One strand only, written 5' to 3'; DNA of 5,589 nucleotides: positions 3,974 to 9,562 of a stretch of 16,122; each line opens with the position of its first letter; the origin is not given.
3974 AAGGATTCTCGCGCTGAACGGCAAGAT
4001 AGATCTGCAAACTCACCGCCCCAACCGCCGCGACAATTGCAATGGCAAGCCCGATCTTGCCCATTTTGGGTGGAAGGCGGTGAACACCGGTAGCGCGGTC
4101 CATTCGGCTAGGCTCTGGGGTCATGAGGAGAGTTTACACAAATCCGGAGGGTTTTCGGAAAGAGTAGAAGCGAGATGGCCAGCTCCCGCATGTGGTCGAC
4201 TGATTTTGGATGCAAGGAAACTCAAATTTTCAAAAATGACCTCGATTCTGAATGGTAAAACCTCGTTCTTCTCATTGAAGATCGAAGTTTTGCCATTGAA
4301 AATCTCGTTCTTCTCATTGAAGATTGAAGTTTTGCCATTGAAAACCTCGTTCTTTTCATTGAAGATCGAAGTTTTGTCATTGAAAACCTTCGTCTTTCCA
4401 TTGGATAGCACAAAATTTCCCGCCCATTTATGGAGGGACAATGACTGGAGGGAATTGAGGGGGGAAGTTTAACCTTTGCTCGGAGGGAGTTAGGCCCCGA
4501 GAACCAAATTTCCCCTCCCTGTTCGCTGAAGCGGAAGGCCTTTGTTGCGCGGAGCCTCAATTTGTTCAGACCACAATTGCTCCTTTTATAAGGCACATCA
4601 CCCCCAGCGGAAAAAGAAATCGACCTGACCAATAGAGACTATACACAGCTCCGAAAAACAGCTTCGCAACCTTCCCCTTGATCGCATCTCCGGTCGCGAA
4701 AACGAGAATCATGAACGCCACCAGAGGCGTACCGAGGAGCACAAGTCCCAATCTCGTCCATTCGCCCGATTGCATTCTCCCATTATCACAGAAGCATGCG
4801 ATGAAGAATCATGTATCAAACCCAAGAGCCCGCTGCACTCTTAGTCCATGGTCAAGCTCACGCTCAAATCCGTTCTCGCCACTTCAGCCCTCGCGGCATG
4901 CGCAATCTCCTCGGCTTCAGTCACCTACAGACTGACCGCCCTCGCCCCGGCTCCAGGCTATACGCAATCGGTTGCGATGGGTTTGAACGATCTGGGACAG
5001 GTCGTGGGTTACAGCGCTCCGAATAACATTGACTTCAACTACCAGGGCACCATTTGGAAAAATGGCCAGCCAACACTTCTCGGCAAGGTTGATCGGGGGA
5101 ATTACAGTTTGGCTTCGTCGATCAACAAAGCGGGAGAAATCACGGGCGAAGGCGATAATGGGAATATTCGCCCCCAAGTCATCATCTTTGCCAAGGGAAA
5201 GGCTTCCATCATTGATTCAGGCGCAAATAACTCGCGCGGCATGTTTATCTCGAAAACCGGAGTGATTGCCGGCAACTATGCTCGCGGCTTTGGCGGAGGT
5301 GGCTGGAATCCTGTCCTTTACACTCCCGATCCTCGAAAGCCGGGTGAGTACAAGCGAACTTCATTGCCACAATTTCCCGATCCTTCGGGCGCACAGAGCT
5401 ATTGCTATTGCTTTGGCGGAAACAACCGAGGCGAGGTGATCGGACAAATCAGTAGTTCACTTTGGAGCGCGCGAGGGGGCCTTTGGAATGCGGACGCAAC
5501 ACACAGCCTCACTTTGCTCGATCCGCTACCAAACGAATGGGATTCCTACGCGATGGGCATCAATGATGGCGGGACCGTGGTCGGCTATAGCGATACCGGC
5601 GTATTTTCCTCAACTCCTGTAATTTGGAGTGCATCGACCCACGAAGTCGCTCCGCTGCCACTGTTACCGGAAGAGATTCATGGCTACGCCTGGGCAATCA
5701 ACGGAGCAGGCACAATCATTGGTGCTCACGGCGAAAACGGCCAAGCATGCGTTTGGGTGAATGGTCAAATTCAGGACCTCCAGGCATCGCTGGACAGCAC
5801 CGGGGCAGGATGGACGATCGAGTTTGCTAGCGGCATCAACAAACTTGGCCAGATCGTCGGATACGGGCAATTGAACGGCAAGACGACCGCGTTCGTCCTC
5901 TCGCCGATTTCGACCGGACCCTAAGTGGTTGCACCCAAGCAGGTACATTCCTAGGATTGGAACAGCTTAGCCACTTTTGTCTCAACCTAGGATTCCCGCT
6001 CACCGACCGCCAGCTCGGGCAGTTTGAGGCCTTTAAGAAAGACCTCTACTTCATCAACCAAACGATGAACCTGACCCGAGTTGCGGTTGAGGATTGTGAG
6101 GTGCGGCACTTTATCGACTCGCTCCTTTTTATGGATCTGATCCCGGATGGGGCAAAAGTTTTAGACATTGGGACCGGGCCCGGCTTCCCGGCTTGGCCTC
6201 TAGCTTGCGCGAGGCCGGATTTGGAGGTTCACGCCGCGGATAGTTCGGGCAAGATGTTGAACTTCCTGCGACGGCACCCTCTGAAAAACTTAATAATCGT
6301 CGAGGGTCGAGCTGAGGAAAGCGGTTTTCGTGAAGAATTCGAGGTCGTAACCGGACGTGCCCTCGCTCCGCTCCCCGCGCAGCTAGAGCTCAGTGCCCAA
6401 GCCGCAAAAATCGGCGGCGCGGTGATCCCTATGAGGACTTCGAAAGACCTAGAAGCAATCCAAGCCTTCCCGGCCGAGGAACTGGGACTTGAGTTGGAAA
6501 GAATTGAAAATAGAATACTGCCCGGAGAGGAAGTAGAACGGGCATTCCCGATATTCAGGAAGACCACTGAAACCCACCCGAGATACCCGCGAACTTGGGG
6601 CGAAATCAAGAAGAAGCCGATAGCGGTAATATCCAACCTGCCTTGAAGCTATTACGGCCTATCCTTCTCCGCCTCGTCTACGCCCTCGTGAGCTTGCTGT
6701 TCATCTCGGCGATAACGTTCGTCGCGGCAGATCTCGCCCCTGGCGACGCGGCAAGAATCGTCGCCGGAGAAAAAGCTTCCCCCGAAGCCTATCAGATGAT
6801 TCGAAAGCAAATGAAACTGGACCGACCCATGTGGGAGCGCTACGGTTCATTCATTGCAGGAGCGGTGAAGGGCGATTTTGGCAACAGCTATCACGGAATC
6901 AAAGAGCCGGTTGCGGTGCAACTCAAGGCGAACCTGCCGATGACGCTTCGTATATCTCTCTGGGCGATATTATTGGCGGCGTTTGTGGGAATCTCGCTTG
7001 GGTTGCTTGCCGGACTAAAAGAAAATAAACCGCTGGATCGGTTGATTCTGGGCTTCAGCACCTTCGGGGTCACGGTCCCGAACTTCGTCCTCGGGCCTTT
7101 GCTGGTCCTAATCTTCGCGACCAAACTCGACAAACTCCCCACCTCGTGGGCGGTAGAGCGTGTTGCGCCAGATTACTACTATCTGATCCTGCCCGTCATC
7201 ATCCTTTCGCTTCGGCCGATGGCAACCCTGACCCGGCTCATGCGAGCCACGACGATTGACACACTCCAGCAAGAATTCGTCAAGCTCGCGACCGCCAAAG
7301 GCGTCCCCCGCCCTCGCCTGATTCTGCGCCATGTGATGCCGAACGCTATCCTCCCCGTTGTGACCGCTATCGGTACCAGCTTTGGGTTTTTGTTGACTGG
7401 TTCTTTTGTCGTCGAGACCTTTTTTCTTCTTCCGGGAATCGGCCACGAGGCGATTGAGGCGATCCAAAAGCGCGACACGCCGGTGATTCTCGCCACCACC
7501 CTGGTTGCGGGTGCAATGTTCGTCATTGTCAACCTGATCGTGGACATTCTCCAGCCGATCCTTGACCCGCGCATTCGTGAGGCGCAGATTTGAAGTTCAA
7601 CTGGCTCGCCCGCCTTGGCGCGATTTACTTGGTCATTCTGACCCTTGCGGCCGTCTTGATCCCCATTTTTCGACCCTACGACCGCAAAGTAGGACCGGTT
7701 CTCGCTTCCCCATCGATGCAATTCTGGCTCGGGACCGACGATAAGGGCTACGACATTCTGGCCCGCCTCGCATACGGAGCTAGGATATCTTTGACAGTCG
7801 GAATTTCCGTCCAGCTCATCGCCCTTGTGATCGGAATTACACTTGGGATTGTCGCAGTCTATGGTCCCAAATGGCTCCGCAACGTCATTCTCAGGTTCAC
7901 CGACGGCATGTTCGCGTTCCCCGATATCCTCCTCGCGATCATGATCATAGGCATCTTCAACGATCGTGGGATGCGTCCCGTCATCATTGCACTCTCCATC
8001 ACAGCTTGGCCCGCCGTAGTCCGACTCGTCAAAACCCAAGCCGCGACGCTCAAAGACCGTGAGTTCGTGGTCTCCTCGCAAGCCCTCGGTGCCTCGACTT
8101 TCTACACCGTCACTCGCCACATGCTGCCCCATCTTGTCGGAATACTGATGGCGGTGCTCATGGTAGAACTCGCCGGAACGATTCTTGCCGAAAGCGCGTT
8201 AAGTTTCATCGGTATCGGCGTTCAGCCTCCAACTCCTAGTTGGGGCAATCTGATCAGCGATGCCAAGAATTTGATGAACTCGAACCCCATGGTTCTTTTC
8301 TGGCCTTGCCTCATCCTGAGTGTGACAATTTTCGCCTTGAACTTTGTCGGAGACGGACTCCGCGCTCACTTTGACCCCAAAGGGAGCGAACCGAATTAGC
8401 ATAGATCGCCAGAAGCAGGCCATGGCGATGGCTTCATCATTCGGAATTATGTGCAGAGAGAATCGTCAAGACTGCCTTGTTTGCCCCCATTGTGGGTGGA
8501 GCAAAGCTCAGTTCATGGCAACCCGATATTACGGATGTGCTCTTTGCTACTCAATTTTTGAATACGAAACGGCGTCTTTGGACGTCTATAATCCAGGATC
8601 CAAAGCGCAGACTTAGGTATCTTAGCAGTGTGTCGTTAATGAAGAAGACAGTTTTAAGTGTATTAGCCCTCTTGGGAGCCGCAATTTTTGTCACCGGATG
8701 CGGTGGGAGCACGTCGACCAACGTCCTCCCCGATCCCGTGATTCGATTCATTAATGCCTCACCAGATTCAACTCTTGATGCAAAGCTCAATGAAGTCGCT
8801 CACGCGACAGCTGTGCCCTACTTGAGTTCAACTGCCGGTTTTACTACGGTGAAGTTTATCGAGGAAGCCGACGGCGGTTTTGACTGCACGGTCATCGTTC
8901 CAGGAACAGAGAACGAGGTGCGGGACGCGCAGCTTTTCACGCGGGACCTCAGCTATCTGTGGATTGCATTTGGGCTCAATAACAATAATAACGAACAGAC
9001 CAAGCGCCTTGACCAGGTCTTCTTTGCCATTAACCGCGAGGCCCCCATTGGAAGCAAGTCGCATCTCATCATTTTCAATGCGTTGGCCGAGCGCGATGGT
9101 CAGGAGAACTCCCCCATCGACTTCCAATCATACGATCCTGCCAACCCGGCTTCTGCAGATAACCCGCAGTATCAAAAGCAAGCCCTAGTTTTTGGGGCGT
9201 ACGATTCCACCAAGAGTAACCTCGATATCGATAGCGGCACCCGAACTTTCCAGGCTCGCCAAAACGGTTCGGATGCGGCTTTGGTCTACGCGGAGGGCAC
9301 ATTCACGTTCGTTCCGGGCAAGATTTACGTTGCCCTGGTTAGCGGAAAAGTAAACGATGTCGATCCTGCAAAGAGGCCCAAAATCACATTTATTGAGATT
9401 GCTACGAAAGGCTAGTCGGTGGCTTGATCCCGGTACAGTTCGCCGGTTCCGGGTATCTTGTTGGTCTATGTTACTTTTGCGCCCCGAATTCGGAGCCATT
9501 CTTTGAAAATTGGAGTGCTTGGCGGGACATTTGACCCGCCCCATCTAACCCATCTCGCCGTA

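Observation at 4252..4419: Array of ~8 alternating palindromic sites with 21-bp periodicity in a 720-bp divergent intergenic region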

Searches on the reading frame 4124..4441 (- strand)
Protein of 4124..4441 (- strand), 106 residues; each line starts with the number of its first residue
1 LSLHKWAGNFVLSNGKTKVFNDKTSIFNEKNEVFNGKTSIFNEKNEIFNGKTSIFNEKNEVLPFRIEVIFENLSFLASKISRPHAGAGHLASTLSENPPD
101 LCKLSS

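Call 8: search_protein_families(library=pfam, proteins=[window:4124-4441:-], max_evalue=0.1)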
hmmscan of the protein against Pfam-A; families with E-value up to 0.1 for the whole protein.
window:4124-4441:- (106 aa): 2 families
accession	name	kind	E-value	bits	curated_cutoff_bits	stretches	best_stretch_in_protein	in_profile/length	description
PF15401.11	TAA-Trp-ring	-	0.0004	21.3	25.8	1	14-45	8-39/66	Tryptophan-ring motif of head of Trimeric autotransporter adhesin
PF20779.2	MACPF_D2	-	0.02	15.3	24.2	1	9-58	34-82/103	MACPF protein, D2 domain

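Call 29: find_homologous_proteins(query=window:4124-4441:-, max_evalue=10)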
Query window:4124-4441:-: 1841 candidates shared short words with the query, none scored E <= 10.

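Call 58: search_protein_families(library=ncbifam, proteins=[window:4124-4441:-], max_evalue=0.01)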
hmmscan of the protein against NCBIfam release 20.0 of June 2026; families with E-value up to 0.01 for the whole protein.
window:4124-4441:- (106 aa): 0 families

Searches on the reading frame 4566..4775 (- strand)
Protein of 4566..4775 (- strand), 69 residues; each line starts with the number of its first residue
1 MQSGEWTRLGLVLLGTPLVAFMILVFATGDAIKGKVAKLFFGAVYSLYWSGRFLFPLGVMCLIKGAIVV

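Call 8: search_protein_families(library=pfam, proteins=[window:4569-4775:-], max_evalue=0.1)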
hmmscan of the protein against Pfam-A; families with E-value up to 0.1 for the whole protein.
window:4569-4775:- (69 aa): 0 families

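Call 45: search_protein_representatives(protein=window:4569-4775:-)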
Query: 69 residues. Proteins with E-value up to 0.001 (for the whole library): 3; up to 1e-10: 1; up to 1e-30: 1. The best 3 are listed.
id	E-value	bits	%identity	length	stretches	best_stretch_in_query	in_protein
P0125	2.0e-37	142.2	100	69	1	1-69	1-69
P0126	1.9e-06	44.2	28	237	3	3-67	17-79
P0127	1.1e-05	41.7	46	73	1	9-64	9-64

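Call 47: find_encoding_contigs(protein=window:4566-4775:-, flank=10000, max_places=10)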
Protein window:4566-4775:- (69 aa): 2 contigs read that carry it; 2 places shown.
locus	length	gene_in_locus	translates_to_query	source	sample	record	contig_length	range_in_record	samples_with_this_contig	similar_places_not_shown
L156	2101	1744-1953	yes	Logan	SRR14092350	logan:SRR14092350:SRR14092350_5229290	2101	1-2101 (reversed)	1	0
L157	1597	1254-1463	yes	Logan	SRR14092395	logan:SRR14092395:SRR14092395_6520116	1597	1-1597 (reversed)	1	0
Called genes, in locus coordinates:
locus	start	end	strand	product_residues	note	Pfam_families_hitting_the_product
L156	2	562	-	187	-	?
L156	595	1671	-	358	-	-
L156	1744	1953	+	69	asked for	-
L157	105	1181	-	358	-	-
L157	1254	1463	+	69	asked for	-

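Call 48: find_encoding_contigs(protein=P0129, flank=10000, max_places=10)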
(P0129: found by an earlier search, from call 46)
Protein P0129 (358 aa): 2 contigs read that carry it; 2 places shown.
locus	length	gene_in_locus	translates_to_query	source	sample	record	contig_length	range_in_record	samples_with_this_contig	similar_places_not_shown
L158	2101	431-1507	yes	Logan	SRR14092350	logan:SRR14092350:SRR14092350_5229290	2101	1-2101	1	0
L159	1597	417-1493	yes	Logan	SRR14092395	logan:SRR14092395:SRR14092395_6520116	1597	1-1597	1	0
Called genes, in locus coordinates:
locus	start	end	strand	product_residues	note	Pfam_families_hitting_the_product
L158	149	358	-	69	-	-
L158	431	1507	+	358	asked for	-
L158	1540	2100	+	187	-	?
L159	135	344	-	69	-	-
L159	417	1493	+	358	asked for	-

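Call 50: find_encoding_contigs(protein=P0127, flank=10000, max_places=10)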
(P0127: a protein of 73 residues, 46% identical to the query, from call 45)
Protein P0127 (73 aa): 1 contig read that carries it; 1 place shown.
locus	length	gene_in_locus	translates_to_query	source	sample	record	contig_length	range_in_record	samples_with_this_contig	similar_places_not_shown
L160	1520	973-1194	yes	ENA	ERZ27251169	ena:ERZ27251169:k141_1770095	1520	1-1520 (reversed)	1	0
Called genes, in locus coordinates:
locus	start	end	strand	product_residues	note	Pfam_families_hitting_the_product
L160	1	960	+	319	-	?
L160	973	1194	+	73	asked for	-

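Call 58: search_protein_families(library=ncbifam, proteins=[window:4569-4775:-], max_evalue=0.01)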
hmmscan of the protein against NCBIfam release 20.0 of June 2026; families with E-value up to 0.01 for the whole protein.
window:4569-4775:- (69 aa): 0 families

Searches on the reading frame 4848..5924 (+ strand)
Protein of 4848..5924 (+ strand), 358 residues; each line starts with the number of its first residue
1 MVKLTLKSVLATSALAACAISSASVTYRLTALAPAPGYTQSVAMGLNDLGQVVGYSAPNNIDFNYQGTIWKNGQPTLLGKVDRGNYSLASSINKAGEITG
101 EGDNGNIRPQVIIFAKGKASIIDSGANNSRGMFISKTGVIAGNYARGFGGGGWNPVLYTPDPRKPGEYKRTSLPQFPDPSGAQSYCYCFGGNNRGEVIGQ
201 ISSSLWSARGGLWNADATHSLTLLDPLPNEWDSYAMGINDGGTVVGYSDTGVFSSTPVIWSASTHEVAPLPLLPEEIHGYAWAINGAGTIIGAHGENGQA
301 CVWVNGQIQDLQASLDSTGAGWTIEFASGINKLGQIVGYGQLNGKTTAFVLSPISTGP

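Call 8: search_protein_families(library=pfam, proteins=[window:4848-5921:+], max_evalue=0.1)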
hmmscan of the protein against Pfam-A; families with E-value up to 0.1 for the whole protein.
window:4848-5921:+ (358 aa): 1 family
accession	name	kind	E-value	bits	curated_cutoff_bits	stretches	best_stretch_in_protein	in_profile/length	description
PF11949.14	DUF3466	-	0.062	12.2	25.1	0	232-338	434-525/609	Protein of unknown function (DUF3466)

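Call 14: find_encoding_contigs(protein=window:4848-5924:+, flank=10000, max_places=10)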
Protein window:4848-5924:+ (358 aa): no gene with exactly this product is on record in the collection.

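Call 46: list_cluster_members(proteins=[P0125, window:4848-5924:+, window:4124-4441:-, P0127])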
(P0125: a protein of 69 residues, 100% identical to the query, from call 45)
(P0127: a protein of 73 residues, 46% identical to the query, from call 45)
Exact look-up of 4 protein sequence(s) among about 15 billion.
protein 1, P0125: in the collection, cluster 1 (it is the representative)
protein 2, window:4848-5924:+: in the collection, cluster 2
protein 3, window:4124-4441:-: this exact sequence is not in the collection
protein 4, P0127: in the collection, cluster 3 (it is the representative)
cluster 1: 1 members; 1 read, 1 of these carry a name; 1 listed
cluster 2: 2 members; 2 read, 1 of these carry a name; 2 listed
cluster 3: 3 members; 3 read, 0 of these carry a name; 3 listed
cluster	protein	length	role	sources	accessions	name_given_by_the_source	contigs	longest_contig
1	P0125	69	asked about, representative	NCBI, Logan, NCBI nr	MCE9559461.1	MAG: hypothetical protein K8R88_10965 [Armatimonadetes bacterium] | hypothetical protein [Armatimonadota bacterium]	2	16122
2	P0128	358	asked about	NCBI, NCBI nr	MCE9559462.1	MAG: hypothetical protein K8R88_10970 [Armatimonadetes bacterium] | hypothetical protein [Armatimonadota bacterium]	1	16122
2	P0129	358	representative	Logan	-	-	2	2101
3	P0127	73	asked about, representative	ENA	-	-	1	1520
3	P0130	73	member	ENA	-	-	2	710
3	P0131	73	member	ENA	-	-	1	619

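Call 58: search_protein_families(library=ncbifam, proteins=[window:4848-5921:+], max_evalue=0.01)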
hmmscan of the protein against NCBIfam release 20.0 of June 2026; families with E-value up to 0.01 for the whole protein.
window:4848-5921:+ (358 aa): 1 family
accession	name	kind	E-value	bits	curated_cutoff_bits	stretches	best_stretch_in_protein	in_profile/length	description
TIGR02913.1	HAF_rpt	repeat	2.6e-13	49.7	22.65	2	327-350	1-25/39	HAF repeat protein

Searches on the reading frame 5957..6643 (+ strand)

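Call 34: search_protein_families(library=pfam, proteins=[window:5957-6643:+], max_evalue=0.001)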
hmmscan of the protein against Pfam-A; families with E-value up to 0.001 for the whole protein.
window:5957-6643:+ (229 aa): 2 families
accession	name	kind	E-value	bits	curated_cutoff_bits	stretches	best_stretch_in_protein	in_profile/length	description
PF02527.21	GidB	-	5.5e-27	94.7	27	1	21-174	3-162/184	rRNA small subunit methyltransferase G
PF13649.12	Methyltransf_25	-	5.9e-06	27.3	27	1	68-133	1-70/97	Methyltransferase domain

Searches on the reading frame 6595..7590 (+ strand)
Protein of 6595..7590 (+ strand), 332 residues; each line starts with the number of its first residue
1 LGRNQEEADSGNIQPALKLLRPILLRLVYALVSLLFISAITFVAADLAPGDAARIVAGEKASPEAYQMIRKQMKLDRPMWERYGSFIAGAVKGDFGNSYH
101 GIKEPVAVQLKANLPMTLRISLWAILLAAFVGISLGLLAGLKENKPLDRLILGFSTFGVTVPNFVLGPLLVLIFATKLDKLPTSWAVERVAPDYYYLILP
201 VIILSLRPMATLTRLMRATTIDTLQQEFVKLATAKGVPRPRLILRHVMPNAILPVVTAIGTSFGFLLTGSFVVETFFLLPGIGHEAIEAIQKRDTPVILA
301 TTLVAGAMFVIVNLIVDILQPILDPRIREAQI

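Call 34: search_protein_families(library=pfam, proteins=[window:6595-7590:+], max_evalue=0.001)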
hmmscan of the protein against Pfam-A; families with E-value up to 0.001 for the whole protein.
window:6595-7590:+ (332 aa): 2 families
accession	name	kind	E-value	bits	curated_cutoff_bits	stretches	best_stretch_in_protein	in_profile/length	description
PF00528.27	BPD_transp_1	-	1.3e-42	146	26.4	1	132-328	1-183/184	Binding-protein-dependent transport system inner membrane component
PF19300.4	BPD_transp_1_N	-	1.1e-12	48.6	23.8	1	20-94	2-76/114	Binding-prot-dependent transport system membrane comp, N-term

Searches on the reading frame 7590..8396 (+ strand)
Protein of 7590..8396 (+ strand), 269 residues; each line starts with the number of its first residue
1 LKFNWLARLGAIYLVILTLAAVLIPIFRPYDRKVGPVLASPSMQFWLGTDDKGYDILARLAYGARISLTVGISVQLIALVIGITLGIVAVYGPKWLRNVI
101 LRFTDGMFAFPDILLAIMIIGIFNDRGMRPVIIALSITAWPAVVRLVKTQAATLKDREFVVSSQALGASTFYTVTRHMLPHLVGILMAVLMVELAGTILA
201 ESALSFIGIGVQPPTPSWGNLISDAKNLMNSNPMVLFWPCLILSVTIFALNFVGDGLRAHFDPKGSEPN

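Call 34: search_protein_families(library=pfam, proteins=[window:7590-8396:+], max_evalue=0.001)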
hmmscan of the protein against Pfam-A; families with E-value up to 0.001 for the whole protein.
window:7590-8396:+ (269 aa): 2 families
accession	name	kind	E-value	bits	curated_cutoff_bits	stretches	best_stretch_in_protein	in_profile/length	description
PF00528.27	BPD_transp_1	-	1.9e-27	96.7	26.4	1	82-264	1-181/184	Binding-protein-dependent transport system inner membrane component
PF12911.12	OppC_N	-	0.00099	19.4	23.9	1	4-32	13-41/53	N-terminal TM domain of oligopeptide transport permease C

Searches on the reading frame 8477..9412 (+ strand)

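Call 34: search_protein_families(library=pfam, proteins=[window:8477-9412:+], max_evalue=0.001)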
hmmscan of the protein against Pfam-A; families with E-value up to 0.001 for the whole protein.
window:8477-9412:+ (312 aa): 1 family
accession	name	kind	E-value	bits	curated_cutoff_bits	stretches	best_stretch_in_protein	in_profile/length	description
PF14344.12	DUF4397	-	8.1e-06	26.8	30.6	0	89-129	3-49/119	Domain of unknown function (DUF4397)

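Call 69: search_protein_families(library=pfam, proteins=[window:8477-9412:+], max_evalue=0.001)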
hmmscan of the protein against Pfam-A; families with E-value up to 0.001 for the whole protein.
window:8477-9412:+ (312 aa): 1 family
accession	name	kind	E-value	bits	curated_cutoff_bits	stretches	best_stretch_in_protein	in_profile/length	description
PF14344.12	DUF4397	-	8.1e-06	26.8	30.6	0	89-129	3-49/119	Domain of unknown function (DUF4397)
